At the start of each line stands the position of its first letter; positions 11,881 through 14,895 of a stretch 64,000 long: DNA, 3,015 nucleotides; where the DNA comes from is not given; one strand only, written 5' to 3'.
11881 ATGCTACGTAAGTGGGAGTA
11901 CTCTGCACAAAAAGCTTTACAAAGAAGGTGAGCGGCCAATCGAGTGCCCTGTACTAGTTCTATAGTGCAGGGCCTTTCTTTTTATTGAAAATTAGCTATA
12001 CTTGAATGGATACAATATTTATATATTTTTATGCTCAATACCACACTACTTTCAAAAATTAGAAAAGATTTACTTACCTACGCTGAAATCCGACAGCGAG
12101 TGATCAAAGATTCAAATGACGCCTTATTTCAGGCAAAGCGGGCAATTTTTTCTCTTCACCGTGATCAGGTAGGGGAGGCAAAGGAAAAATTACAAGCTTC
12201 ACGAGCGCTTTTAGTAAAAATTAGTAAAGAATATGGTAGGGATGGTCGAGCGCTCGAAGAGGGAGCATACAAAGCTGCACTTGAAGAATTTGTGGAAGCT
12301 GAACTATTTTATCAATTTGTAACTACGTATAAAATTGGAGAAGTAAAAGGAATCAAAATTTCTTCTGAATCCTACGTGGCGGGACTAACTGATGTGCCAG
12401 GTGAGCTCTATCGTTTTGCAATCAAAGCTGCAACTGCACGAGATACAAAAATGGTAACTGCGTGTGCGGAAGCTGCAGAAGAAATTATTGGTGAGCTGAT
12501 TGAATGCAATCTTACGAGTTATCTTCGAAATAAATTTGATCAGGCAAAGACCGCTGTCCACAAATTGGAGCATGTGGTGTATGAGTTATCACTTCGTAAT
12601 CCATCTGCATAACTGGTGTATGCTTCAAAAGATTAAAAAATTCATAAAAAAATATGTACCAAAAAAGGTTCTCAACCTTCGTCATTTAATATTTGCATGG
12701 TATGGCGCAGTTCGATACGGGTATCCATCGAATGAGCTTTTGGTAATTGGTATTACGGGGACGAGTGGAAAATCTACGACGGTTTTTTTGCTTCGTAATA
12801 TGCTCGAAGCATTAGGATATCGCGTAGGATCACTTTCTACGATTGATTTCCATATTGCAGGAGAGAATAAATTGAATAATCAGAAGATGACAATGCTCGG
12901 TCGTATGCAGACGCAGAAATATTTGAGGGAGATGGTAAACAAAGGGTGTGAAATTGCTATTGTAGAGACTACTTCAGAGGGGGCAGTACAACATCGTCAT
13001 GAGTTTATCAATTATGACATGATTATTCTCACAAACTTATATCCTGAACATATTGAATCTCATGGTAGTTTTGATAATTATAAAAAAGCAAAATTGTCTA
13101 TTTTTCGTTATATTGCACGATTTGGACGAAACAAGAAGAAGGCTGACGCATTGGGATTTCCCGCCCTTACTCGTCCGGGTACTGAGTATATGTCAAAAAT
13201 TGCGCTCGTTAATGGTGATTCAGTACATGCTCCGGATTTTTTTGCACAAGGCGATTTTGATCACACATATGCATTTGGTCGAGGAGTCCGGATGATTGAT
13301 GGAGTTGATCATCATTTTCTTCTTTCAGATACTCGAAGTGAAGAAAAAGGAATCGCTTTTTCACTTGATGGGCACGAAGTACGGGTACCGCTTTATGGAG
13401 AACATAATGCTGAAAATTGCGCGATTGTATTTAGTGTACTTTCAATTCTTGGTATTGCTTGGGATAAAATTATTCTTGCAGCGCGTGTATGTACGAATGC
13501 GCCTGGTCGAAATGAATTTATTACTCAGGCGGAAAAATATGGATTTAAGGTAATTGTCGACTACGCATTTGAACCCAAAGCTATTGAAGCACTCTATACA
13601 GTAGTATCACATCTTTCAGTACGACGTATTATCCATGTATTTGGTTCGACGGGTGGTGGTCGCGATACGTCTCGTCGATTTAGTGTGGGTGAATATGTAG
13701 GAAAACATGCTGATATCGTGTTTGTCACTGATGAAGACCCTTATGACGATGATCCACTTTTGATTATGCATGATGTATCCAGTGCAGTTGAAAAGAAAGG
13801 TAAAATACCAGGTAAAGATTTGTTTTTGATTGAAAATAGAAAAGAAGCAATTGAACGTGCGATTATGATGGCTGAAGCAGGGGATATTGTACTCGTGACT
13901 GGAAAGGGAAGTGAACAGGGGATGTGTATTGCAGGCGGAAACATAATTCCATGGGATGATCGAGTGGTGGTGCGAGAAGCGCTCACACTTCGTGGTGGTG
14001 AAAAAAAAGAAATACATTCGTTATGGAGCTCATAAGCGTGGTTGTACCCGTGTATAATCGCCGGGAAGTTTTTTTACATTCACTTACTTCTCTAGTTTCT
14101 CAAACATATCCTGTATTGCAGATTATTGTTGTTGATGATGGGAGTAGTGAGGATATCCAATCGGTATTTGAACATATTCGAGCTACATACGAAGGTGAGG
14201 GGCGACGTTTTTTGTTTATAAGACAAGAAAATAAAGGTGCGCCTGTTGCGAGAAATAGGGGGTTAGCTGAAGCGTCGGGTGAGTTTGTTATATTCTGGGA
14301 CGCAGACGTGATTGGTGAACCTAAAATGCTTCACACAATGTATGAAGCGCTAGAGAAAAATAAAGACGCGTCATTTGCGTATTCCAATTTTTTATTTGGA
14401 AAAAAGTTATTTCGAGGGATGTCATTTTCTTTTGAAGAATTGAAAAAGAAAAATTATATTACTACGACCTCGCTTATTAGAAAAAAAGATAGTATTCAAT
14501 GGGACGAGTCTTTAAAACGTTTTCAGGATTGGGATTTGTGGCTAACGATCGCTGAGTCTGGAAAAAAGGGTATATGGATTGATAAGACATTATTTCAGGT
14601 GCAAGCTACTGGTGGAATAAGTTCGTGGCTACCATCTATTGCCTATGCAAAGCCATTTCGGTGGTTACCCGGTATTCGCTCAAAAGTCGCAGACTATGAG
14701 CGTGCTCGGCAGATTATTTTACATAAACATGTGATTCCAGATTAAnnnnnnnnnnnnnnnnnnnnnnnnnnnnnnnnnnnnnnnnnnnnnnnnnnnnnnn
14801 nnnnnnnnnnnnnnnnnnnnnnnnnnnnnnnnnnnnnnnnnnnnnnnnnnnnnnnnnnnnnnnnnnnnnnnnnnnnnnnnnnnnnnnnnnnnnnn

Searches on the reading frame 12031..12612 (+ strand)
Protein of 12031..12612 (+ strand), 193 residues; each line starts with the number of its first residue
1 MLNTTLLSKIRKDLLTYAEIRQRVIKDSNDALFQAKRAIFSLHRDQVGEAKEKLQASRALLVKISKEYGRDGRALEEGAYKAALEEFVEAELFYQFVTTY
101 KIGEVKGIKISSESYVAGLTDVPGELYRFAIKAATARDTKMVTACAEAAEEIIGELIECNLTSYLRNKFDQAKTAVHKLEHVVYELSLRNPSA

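Call 14: search_protein_families(library=pfam, proteins=[window:12031-12612:+])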
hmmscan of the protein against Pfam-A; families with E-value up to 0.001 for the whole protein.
window:12031-12612:+ (193 aa): 1 family
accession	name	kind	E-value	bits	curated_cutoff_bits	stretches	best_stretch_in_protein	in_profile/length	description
PF01997.21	Translin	-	2.8e-20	73.6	25.9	1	20-190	2-205/205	Translin family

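Call 78: search_protein_families(library=padloc, max_evalue=0.01, proteins=[window:12031-12612:+])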
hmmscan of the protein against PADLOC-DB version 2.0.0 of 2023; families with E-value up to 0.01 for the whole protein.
window:12031-12612:+ (193 aa): 0 families

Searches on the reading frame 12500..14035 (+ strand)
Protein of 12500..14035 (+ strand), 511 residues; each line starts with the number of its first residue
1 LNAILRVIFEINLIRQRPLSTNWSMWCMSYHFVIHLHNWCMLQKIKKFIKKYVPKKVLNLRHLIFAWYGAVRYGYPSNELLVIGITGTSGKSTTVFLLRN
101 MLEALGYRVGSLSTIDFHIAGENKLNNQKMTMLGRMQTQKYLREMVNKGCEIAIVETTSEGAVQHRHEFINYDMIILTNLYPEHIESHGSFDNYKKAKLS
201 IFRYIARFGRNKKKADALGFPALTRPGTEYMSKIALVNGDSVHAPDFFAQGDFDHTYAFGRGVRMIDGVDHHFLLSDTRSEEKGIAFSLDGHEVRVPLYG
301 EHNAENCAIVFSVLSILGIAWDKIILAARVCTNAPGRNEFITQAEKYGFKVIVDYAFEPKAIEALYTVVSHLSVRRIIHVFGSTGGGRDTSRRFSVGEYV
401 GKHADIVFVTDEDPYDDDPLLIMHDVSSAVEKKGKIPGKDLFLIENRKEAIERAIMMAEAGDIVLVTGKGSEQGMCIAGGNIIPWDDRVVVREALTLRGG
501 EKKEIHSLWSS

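Call 14: search_protein_families(library=pfam, proteins=[window:12500-14035:+])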
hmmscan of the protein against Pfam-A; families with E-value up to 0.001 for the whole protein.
window:12500-14035:+ (511 aa): 2 families
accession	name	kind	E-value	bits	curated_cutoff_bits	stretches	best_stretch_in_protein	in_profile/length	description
PF08245.18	Mur_ligase_M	-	1e-28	101.1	24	1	85-205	1-113/200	Mur ligase middle domain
PF02875.26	Mur_ligase_C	-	7e-21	75.8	28.4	1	336-470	1-127/127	Mur ligase, glutamate ligase domain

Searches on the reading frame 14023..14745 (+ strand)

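Call 14: search_protein_families(library=pfam, proteins=[window:14023-14745:+])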
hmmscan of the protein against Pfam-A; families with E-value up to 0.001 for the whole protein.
window:14023-14745:+ (240 aa): 3 families
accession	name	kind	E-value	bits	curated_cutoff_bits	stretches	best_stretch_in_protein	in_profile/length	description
PF00535.33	Glycos_transf_2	-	1.2e-27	97.4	23.3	1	5-137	1-130/168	Glycosyl transferase family 2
PF10111.15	Glyco_tranf_2_2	-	4.3e-11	43.2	27.3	1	5-155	1-149/276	Glycosyltransferase like family 2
PF13641.12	Glyco_tranf_2_3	-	2.3e-10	41.3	27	1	4-114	3-114/230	Glycosyltransferase like family 2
